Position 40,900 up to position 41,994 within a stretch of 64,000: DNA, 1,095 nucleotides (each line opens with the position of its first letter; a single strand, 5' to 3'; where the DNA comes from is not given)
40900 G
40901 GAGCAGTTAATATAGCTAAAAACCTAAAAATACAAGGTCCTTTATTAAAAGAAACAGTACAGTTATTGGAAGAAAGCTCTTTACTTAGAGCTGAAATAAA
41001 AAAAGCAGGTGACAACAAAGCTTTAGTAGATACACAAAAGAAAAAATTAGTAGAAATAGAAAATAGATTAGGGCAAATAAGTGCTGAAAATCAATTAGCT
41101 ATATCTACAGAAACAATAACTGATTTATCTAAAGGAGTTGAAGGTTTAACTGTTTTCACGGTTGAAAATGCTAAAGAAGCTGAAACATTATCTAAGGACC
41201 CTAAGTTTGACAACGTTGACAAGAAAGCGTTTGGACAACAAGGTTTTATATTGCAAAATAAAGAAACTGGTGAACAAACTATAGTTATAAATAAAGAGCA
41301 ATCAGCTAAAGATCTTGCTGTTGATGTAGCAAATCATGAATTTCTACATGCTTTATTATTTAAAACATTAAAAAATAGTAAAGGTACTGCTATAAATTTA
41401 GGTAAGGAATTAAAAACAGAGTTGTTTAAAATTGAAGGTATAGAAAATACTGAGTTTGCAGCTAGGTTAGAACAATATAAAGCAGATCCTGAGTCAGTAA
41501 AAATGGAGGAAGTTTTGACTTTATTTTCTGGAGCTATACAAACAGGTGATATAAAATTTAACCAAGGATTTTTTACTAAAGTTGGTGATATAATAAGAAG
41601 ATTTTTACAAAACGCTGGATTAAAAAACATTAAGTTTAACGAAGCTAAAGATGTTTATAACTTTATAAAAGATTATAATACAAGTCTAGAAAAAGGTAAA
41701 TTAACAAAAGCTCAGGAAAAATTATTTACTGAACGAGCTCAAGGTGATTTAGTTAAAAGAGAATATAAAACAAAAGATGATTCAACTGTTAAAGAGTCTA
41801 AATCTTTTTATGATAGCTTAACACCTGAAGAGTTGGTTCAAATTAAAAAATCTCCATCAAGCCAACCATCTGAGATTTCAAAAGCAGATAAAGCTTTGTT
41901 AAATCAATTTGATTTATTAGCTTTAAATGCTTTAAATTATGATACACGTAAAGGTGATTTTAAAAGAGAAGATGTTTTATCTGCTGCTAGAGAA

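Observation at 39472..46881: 2469-aa virion-module giant protein with a zincin HExxH motif and a complete HAD-phosphatase motif set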

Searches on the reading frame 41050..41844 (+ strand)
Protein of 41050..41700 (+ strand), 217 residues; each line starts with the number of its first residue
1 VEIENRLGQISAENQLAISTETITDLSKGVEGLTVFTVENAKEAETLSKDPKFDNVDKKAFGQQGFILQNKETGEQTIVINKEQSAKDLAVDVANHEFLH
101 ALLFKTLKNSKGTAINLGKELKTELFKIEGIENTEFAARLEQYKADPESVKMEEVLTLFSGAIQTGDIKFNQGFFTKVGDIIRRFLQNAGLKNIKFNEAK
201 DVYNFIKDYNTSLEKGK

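Call 7: search_protein_families(library=pfam, proteins=[window:41050-41700:+], max_evalue=10)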
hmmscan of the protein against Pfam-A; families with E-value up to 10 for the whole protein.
window:41050-41700:+ (217 aa): 2 families
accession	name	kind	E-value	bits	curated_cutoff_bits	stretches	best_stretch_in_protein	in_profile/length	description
PF05299.18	Peptidase_M61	-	0.031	15.1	22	1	91-146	3-57/118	M61 glycyl aminopeptidase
PF11667.14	DUF3267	-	0.23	12.3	27.1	1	93-119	5-31/108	Putative zincin peptidase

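Call 36: search_protein_families(library=ncbifam, proteins=[window:41050-41700:+], max_evalue=1)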
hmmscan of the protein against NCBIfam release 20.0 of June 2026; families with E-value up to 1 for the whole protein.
window:41050-41700:+ (217 aa): 0 families

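Call 50: search_solved_structures(query=A3, max_evalue=10, show_alignments=2)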
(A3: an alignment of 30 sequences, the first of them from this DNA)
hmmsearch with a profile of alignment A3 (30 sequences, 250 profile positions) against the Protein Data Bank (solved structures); distinct sequences matched with E-value up to 10: 1.
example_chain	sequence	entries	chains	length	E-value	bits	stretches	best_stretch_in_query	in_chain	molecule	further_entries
2n3z_A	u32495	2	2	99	3.2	10.7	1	6-43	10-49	OR446 | De novo designed protein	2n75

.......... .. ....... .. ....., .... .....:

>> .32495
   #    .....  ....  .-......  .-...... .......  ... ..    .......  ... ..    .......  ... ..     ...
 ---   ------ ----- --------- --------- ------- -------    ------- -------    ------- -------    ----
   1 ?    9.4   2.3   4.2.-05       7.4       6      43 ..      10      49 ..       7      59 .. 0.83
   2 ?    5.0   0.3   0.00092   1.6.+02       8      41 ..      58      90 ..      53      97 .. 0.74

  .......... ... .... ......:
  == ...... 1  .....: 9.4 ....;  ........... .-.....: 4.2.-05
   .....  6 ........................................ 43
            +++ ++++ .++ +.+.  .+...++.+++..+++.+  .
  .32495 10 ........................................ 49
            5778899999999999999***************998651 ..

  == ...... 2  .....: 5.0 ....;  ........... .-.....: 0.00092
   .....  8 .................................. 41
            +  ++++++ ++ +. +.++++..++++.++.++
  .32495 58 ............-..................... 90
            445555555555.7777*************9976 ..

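Call 53: predict_structure(alignment_id=A3)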
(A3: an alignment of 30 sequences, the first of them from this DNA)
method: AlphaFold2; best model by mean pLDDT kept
length: 252 residues; sequences in the alignment: 30
mean_pLDDT: 82.3   pTM: 0.81
mean pLDDT of the five models: 82.3, 81.3, 80.7, 79.0, 76.6
residues with pLDDT >= 90: 124; 70-90: 77; 50-70: 27; < 50: 24
segments of 3 or more residues with pLDDT < 50: 164-177, 225-233
pLDDT, mean of each block of 10 residues (from residue 1): 94 93 97 95 86 94 96 93 95 80 88 91 93 92 95 81 51 47 82 89 86 76 53 55 60 54
secondary structure, 60 per line:
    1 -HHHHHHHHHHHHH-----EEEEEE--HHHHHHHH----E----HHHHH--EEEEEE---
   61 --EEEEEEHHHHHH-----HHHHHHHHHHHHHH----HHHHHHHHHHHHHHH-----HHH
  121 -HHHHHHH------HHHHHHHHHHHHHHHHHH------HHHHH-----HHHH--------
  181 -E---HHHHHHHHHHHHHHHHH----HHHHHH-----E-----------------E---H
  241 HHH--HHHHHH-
elements in order: H2-14 E20-25 H28-35 H45-49 E52-57 E63-68 H69-74 H80-93 H98-112 H122-128 H135-152 H159-163 H169-172 H186-202 H207-212 H240-243 H246-251

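Call 57: fold_search(model_id=the predicted structure, library=pdb)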
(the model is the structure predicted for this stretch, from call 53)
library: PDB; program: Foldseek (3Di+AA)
matches with E <= 10: 173; with E <= 0.001: 0
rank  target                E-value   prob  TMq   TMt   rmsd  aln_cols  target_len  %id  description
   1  4gf1_B                7.0e-02  0.35  0.25  0.17  14.6       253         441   15  Crystal Structure of Certhrax (released 2012-09-26)
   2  4fxq_A                8.3e-02  0.41  0.27  0.18  14.5       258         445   16  Full-length Certhrax toxin from Bacillus cereus in complex with Inhibitor P6 (released 2012-09-26)
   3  4gf1_A                2.2e-01  0.54  0.37  0.25   7.3       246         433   12  Crystal Structure of Certhrax (released 2012-09-26)
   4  8pu3_C                6.7e-01  0.14  0.17  0.20  10.6       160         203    9  Complex of the toxin/antitoxin FaRel2/ATfaRel2 (released 2024-07-24)
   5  5w0b_A                9.2e-01  0.06  0.16  0.13  18.3       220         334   13  Structure of human TUT7 catalytic module (CM) (released 2017-06-28)
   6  2fb2_A                1.1e+00  0.20  0.17  0.13   9.1        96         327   20  Structure of the MoaA Arg17/266/268/Ala triple mutant (released 2006-05-09)
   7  2ikf_B                1.3e+00  0.04  0.17  0.15  15.2       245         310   12  Terminal uridylyl transferase 4 from Trypanosoma brucei with bound UTP (released 2007-02-20)
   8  5e86                  1.3e+00  0.05  0.15  0.16  18.9       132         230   17  isolated SBD of BiP with loop34 modification (released 2015-12-30)
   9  4p9f_A                1.5e+00  0.02  0.14  0.15  17.5       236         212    9  E. coli McbR/YncC (released 2015-01-14)
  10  3hj1_B                1.6e+00  0.03  0.15  0.11  21.0       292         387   10  Minor Editosome-Associated TUTase 1 with bound UTP (released 2010-05-12)
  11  5w0m_A                1.7e+00  0.04  0.14  0.10  15.8       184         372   13  Structure of human TUT7 catalytic module (CM) in complex with U5 RNA (released 2017-06-28)
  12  6l3f                  1.8e+00  0.08  0.18  0.15   8.3       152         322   11  The structure of UTP:RNA uridylyltransferase 1 (URT1) in in Arabidopsis (released 2020-01-29)
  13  3hj1_A                1.8e+00  0.03  0.15  0.11  21.1       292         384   10  Minor Editosome-Associated TUTase 1 with bound UTP (released 2010-05-12)
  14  8pu4_A                1.9e+00  0.33  0.17  0.25   3.8        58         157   14  FaRel2 bound to the ATP analogue, APCPP (released 2024-07-24)
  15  6l8k                  2.0e+00  0.07  0.18  0.16   8.3       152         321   11  Structure of URT1 in complex with UTP (released 2020-01-29)
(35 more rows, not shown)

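Call 60: fold_search(model_id=the predicted structure, library=viral)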
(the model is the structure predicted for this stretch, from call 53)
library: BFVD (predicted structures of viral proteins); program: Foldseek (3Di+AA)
matches with E <= 10: 264; with E <= 0.001: 1
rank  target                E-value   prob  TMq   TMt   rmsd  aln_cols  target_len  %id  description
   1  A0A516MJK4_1          6.5e-04  1.00  0.35  0.12  15.1       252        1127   19  (no name in the UniProt tables at hand)
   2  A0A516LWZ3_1          1.8e-03  1.00  0.51  0.13  11.4       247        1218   14  (no name in the UniProt tables at hand)
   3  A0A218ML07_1          3.4e-03  1.00  0.46  0.10  10.1       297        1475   15  Uncharacterized protein [uncultured virus]
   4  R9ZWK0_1              3.8e-03  0.98  0.35  0.12   9.0       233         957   14  Structural protein [Cellulophaga phage phi17:2]
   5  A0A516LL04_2          5.2e-03  1.00  0.47  0.12  13.7       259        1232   15  (no name in the UniProt tables at hand)
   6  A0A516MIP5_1          8.0e-03  1.00  0.40  0.14  11.4       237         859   14  (no name in the UniProt tables at hand)
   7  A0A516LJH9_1          9.4e-03  1.00  0.53  0.12   6.5       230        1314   14  (no name in the UniProt tables at hand)
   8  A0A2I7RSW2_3          2.3e-02  0.87  0.37  0.12  16.2       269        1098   15  (no name in the UniProt tables at hand)
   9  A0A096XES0            2.3e-02  0.69  0.23  0.14  11.7       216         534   16  Phage MuF C-terminal domain-containing protein [Escherichia phage phi191]
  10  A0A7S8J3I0            2.6e-02  0.72  0.32  0.14  14.9       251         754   14  (no name in the UniProt tables at hand)
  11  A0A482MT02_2          3.6e-02  0.89  0.38  0.12   8.8       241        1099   15  Large polyvalent protein associated domain-containing protein [Escherichia phage PTXU04]
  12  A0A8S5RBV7            5.5e-02  0.41  0.28  0.28  11.3       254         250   12  Peptidase [virus sp. ctmTa7]
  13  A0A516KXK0            7.2e-02  0.91  0.37  0.09   7.9       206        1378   16  (no name in the UniProt tables at hand)
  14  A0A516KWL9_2          8.1e-02  0.28  0.23  0.08  15.9       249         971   16  (no name in the UniProt tables at hand)
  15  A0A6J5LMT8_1          9.5e-02  0.80  0.37  0.11   7.8       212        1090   16  Uncharacterized protein [uncultured Caudovirales phage]
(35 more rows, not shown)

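Call 71: search_protein_families(library=pfam, alignment_id=A3, max_evalue=1)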
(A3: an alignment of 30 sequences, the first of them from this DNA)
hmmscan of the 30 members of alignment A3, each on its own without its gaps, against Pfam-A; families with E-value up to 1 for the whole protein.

A. member 1, seq(252 aa): 3 families
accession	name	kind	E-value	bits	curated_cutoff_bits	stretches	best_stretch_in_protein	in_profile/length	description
PF05299.18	Peptidase_M61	-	0.026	15.3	22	1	78-133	3-57/118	M61 glycyl aminopeptidase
PF18510.6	NUC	-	0.1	13.6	25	1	178-245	28-97/162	Nuclease domain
PF11667.14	DUF3267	-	0.28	12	27.1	1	80-106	5-31/108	Putative zincin peptidase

B. families by the number of members that match (of 30 scanned): 49 families (the first 25 are shown)
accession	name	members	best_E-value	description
PF06114.19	Peptidase_M78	4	0.029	IrrE N-terminal-like domain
PF11667.14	DUF3267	3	0.094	Putative zincin peptidase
PF10263.15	SprT-like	2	0.053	SprT-like family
PF02637.23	GatB_Yqey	1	0.0015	GatB domain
PF06819.16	Arc_PepC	1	0.0023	Archaeal Peptidase A24 C-terminal Domain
PF12176.13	MtaB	1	0.0032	Methanol-cobalamin methyltransferase B subunit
PF01877.22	RNA_binding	1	0.01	RNA binding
PF09373.15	PMBR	1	0.014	Pseudomurein-binding repeat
PF08564.16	CDC37_C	1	0.018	Cdc37 C terminal domain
PF08069.17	Ribosomal_S13_N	1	0.019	Ribosomal S13/S15 N-terminal domain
PF16247.11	DUF4904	1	0.021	Domain of unknown function (DUF4904)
PF05299.18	Peptidase_M61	1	0.026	M61 glycyl aminopeptidase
PF00702.32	Hydrolase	1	0.027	haloacid dehalogenase-like hydrolase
PF04519.19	Bactofilin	1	0.031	Polymer-forming cytoskeletal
PF25681.1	Phage_TTP_17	1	0.032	Phage tail tube protein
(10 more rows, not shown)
